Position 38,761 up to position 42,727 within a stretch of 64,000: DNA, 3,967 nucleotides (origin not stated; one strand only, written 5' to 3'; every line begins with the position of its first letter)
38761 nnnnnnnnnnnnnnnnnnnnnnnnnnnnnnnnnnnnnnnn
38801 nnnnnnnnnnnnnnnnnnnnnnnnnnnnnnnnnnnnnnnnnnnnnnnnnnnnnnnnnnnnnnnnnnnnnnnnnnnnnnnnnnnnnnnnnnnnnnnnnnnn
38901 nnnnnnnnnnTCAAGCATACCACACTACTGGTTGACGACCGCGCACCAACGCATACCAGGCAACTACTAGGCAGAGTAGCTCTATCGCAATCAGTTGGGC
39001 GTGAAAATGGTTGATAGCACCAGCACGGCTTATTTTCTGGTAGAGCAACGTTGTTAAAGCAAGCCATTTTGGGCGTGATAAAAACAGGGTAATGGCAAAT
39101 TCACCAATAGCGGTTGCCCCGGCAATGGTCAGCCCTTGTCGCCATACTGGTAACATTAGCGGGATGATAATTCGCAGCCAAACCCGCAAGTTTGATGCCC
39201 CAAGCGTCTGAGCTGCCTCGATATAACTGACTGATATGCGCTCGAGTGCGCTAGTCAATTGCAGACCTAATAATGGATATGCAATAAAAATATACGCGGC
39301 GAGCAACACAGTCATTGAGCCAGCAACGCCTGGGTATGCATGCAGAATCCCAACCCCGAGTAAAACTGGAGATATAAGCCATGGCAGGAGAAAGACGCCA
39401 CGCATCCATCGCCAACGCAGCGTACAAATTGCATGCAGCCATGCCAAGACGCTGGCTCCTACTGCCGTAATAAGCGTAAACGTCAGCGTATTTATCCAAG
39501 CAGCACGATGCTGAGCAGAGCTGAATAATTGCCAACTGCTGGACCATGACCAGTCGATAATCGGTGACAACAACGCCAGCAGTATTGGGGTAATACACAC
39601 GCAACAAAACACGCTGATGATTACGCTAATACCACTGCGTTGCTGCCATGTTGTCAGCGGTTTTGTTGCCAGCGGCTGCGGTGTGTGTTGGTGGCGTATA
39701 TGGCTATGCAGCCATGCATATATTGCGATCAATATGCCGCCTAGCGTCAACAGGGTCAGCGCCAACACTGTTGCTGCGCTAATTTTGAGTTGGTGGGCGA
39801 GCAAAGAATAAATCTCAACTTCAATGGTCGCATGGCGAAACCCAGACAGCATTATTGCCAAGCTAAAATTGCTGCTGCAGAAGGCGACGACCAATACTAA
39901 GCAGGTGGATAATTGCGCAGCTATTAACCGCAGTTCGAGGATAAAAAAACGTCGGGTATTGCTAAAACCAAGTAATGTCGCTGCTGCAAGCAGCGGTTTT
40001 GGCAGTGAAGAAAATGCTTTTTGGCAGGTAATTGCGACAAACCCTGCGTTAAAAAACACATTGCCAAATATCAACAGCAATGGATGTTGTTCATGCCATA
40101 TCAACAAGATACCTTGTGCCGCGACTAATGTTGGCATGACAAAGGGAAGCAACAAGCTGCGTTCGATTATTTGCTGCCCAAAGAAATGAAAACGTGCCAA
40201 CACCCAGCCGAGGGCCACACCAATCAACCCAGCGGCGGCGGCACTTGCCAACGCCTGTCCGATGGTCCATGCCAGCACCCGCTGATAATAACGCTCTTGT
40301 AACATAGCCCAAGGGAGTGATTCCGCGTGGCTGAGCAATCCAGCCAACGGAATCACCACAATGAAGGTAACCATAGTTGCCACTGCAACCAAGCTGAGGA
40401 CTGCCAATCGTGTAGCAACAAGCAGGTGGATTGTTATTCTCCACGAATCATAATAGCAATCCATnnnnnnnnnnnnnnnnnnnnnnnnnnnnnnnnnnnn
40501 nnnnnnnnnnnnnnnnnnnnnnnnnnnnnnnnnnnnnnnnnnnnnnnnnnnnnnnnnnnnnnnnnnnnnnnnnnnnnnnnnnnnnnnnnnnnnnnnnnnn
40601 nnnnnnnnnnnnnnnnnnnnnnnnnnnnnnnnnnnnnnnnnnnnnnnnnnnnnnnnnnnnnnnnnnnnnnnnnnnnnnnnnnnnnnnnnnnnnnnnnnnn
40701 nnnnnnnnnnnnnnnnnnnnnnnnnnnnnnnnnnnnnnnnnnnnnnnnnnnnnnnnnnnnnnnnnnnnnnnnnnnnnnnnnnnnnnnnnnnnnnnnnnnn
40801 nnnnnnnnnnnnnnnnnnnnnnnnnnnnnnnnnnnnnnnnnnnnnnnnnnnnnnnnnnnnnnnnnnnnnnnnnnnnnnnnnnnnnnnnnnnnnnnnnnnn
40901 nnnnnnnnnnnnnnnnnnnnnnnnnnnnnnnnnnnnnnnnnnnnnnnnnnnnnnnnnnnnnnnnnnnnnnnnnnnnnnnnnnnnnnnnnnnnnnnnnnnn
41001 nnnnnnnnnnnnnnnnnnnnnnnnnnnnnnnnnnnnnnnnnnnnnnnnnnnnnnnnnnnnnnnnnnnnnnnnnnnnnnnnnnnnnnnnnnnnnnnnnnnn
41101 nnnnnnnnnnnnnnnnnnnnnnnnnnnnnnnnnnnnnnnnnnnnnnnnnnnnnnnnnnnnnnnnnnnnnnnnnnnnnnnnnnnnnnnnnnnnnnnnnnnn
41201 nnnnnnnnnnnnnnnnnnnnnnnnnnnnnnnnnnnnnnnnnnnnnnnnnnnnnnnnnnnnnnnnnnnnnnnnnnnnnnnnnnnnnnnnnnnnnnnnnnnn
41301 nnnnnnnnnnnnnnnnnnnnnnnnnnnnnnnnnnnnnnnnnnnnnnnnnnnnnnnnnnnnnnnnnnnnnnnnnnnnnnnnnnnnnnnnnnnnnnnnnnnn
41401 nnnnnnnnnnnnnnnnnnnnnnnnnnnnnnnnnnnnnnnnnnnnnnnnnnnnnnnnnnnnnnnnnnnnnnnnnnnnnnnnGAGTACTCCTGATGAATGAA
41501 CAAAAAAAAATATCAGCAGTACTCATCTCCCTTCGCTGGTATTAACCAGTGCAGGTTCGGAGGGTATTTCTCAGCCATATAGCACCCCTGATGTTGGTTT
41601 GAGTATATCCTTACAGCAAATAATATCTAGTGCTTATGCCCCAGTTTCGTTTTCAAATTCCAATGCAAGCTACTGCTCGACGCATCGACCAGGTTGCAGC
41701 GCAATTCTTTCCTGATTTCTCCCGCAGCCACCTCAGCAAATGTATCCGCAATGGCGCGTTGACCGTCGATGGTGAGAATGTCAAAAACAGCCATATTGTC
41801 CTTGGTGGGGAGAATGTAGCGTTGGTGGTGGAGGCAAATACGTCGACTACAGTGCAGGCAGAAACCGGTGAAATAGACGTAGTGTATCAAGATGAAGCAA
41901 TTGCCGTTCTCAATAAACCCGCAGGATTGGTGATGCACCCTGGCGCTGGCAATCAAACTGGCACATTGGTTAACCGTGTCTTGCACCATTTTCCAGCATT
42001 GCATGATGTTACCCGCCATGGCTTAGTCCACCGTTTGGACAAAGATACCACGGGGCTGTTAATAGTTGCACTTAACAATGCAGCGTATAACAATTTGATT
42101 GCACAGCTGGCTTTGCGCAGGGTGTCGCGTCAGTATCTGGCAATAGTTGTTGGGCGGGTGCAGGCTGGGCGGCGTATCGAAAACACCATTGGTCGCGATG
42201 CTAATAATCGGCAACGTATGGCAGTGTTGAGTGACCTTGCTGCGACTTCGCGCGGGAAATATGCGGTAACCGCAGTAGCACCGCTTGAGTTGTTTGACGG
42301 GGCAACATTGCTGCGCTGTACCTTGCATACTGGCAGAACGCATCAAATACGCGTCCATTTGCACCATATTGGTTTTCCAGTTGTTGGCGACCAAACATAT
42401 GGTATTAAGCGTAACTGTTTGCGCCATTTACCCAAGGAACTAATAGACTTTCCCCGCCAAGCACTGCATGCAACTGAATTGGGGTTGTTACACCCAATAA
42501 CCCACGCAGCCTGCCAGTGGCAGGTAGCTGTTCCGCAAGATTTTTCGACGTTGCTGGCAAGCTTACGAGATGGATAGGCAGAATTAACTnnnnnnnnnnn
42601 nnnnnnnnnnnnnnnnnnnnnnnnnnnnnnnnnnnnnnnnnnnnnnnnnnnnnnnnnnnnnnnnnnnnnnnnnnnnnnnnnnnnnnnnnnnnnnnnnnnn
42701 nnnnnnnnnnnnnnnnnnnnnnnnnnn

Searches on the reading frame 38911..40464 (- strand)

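Call 15: search_protein_families(library=ncbifam, proteins=[window:38911-40464:-])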
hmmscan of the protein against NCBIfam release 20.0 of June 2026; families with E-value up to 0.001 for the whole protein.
window:38911-40464:- (517 aa): 24 families
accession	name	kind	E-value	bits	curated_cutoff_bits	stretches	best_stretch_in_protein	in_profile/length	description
TIGR00969.1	3a0106s02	subfamily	2.7e-22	79.5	240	2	23-249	18-266/272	sulfate ABC transporter permease subunit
TIGR01581.1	Mo_ABC_porter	hypoth_equivalog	5e-22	78.5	210.3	2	52-246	11-223/225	ABC transporter permease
TIGR02139.1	permease_CysT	equivalog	2.7e-21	76.3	246.1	2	23-248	7-254/265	sulfate ABC transporter permease subunit CysT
NF006952.0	PRK09433.1-3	equivalog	1.1e-19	70.7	679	2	133-508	146-528/534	thiamine/thiamine pyrophosphate ABC transporter permease ThiP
TIGR02141.1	modB_ABC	equivalog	1.3e-19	70.7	182.6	2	326-499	8-199/208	molybdate ABC transporter permease subunit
NF040839.1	tungstate_WtpB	equivalog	1.5e-16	60.8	340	2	25-253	6-248/251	tungstate ABC transporter permease WtpB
NF007047.0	PRK09500.1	equivalog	2.1e-16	60.3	326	2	311-504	48-250/257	spermidine/putrescine ABC transporter permease PotC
NF006951.0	PRK09433.1-2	equivalog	8.1e-15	54.4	788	2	23-126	14-118/535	thiamine/thiamine pyrophosphate ABC transporter permease ThiP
NF006939.0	PRK09421.1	equivalog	1.4e-14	54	262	2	388-461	98-171/230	molybdate ABC transporter permease subunit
NF011624.0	PRK15050.1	equivalog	8.5e-14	51.3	247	1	382-508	160-283/297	2-aminoethylphosphonate ABC transporter permease subunit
NF008208.0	PRK10971.1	equivalog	3.3e-12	46.5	415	2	389-463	145-219/277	sulfate/thiosulfate ABC transporter permease CysT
NF007044.0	PRK09497.1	equivalog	5.5e-12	45.8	348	1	367-494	133-260/285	spermidine/putrescine ABC transporter permease PotB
TIGR01253.1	thiP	equivalog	3.4e-10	39.6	395.1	2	26-126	10-111/519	thiamine/thiamine pyrophosphate ABC transporter permease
TIGR03226.1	PhnU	equivalog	3.6e-10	39.8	283.45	1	385-508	181-301/311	2-aminoethylphosphonate ABC transporter permease subunit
TIGR03262.1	PhnU2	equivalog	5.4e-10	38.5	593.25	1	34-440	16-465/546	putative 2-aminoethylphosphonate ABC transporter permease subunit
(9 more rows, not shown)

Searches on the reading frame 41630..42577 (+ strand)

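Call 15: search_protein_families(library=ncbifam, proteins=[window:41630-42577:+])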
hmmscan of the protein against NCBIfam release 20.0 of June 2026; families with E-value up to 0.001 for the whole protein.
window:41630-42577:+ (315 aa): 9 families
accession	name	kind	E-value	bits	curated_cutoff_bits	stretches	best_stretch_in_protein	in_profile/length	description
NF008385.0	PRK11180.1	equivalog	3.9e-86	289.4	351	1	11-314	12-314/325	23S rRNA pseudouridine(1911/1915/1917) synthase RluD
TIGR00005.1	rluA_subfam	subfamily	1.2e-79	267.7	192.7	1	15-313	4-298/298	RluA family pseudouridine synthase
NF008249.0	PRK11025.1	equivalog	4.1e-34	117.9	378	1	14-314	17-315/317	23S rRNA pseudouridine(955/2504/2580) synthase RluC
NF008321.0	PRK11112.1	equivalog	1.2e-28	100.1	328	1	82-310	2-232/257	tRNA pseudouridine(65) synthase TruC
NF007543.0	PRK10158.1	equivalog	5.9e-25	88.2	286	1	83-298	15-214/219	bifunctional tRNA pseudouridine(32) synthase/23S rRNA pseudouridine(746) synthase RluA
TIGR01621.1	RluA-like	hypoth_equivalog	3.9e-23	81.8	222.3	1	81-259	1-167/217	TIGR01621 family pseudouridine synthase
TIGR00093.1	TIGR00093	subfamily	7.7e-08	32.3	109.3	1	95-254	1-138/161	pseudouridine synthase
NF008097.0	PRK10839.1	equivalog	8.3e-05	22.3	275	1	18-252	2-198/232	16S rRNA pseudouridine(516) synthase RsuA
NF008487.1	PRK11394.1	equivalog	0.00061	19.4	284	0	118-259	52-188/206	23S rRNA pseudouridine(2457) synthase RluE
